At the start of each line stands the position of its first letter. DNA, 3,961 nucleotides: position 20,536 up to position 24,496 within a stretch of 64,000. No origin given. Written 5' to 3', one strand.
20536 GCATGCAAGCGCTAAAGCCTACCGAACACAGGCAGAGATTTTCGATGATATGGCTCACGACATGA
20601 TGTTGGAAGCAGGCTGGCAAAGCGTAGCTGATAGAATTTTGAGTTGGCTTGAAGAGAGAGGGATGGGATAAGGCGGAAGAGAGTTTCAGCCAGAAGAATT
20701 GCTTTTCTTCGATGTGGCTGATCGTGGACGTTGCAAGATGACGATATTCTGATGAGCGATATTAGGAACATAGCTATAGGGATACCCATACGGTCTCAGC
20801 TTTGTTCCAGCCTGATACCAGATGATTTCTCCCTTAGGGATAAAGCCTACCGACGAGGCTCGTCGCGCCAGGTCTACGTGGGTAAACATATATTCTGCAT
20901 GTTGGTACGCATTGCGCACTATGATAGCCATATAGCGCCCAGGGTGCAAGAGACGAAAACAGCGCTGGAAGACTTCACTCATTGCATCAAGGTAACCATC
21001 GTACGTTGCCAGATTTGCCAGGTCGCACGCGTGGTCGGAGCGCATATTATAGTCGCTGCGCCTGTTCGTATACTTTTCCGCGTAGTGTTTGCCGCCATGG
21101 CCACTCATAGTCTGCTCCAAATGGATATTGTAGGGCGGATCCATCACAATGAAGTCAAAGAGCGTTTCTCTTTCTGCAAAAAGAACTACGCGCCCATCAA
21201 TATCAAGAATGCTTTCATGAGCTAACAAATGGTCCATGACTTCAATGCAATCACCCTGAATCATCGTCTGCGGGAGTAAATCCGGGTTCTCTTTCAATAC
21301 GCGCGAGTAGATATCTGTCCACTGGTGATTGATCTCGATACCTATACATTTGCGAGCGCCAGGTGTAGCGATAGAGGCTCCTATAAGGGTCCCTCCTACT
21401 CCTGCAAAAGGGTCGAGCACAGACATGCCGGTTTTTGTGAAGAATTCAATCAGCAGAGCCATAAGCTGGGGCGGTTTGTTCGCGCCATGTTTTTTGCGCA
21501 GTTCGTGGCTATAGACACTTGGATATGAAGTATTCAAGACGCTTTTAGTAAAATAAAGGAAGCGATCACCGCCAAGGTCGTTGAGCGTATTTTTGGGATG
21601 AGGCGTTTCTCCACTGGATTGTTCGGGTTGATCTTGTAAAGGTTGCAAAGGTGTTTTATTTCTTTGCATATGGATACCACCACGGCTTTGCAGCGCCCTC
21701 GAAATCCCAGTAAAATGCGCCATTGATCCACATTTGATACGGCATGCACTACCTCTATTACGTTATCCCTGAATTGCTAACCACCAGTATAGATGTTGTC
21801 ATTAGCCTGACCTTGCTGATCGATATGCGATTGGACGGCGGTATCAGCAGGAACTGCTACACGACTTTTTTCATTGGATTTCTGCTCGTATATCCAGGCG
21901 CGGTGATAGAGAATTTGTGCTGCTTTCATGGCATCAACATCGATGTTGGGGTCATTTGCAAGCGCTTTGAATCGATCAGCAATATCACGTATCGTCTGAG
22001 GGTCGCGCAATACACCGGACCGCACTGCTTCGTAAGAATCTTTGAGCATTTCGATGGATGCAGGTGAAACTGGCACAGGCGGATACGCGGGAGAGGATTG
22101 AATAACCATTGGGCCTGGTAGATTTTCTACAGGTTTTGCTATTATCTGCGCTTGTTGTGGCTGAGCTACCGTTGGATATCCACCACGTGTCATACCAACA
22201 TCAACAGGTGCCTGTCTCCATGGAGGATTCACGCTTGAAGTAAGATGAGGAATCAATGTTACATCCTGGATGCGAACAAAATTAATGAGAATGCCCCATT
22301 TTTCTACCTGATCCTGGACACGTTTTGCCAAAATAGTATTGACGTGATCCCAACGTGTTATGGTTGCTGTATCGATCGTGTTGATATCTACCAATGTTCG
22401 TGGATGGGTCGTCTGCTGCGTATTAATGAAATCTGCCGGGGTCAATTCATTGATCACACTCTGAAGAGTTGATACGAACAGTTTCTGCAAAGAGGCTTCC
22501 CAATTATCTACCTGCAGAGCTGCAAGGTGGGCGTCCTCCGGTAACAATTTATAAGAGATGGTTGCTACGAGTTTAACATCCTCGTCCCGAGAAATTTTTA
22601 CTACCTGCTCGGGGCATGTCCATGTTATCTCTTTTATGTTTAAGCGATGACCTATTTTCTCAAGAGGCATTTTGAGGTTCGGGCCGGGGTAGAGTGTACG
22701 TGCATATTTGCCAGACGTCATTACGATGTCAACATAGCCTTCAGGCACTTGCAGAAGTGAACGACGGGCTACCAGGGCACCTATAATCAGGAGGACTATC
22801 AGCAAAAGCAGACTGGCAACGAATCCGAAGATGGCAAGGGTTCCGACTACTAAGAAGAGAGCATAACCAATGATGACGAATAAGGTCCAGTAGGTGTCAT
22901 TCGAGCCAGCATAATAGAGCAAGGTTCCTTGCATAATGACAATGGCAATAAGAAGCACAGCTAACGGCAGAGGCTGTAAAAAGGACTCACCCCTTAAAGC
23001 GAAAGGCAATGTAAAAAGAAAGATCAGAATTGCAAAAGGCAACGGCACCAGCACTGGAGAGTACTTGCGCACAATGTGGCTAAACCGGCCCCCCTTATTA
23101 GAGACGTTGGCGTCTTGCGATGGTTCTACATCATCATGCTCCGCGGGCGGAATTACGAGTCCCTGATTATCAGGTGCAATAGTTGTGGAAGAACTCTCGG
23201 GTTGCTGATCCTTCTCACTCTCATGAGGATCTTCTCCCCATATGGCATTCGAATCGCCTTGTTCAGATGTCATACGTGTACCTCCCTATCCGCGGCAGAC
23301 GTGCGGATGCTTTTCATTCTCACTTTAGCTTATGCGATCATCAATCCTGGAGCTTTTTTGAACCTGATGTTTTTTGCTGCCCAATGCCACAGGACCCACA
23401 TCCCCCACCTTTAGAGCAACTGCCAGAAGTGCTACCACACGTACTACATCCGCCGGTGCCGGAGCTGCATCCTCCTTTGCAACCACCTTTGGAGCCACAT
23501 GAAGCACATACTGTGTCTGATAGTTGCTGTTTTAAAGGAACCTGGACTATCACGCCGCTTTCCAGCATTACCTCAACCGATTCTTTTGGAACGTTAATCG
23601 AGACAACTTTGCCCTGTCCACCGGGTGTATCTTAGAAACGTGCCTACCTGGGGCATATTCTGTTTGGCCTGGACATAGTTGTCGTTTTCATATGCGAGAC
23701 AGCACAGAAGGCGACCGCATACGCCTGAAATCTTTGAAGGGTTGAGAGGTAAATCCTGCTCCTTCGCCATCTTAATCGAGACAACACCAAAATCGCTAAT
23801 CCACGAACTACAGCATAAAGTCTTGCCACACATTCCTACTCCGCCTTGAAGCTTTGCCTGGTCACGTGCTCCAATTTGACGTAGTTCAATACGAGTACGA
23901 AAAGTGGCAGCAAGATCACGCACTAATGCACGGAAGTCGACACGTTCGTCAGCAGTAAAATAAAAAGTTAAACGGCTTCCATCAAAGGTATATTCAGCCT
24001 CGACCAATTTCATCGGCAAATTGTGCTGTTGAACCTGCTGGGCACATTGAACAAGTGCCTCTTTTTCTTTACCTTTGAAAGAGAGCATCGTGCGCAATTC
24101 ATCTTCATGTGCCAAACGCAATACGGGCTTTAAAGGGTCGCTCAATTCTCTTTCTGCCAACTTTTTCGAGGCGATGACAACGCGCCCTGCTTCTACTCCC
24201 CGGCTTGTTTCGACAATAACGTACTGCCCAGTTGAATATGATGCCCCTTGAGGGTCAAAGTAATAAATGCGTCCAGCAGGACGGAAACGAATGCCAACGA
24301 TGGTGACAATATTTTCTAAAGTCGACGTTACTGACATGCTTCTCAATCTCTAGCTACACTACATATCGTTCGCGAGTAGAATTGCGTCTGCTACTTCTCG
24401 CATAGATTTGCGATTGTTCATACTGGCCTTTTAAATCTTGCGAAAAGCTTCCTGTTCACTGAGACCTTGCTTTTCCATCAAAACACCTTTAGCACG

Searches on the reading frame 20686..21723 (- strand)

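Call 79: search_protein_families(library=pfam, proteins=[window:20686-21723:-], max_evalue=0.0001)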
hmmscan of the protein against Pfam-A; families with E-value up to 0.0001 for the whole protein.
window:20686-21723:- (345 aa): 1 family
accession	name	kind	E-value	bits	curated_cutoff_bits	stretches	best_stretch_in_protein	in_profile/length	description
PF01555.25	N6_N4_Mtase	-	5.3e-22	79.3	26.7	2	67-138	150-218/221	DNA methylase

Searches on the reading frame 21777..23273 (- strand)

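Call 39: search_protein_families(library=pfam, proteins=[window:21777-23273:-], max_evalue=0.001)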
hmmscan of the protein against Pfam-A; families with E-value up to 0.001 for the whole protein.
window:21777-23273:- (498 aa): 1 family
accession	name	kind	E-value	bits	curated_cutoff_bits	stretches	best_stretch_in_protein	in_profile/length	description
PF01145.31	Band_7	-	1.3e-17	64.9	23.6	1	175-347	2-154/176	SPFH domain / Band 7 family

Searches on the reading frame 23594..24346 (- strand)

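Call 39: search_protein_families(library=pfam, proteins=[window:23594-24346:-], max_evalue=0.001)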
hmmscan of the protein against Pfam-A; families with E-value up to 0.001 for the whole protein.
window:23594-24346:- (250 aa): 1 family
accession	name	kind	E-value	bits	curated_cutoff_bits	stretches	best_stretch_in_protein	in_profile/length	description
PF04468.17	PSP1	-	3.7e-35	120.5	27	1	73-158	1-86/86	PSP1 C-terminal conserved region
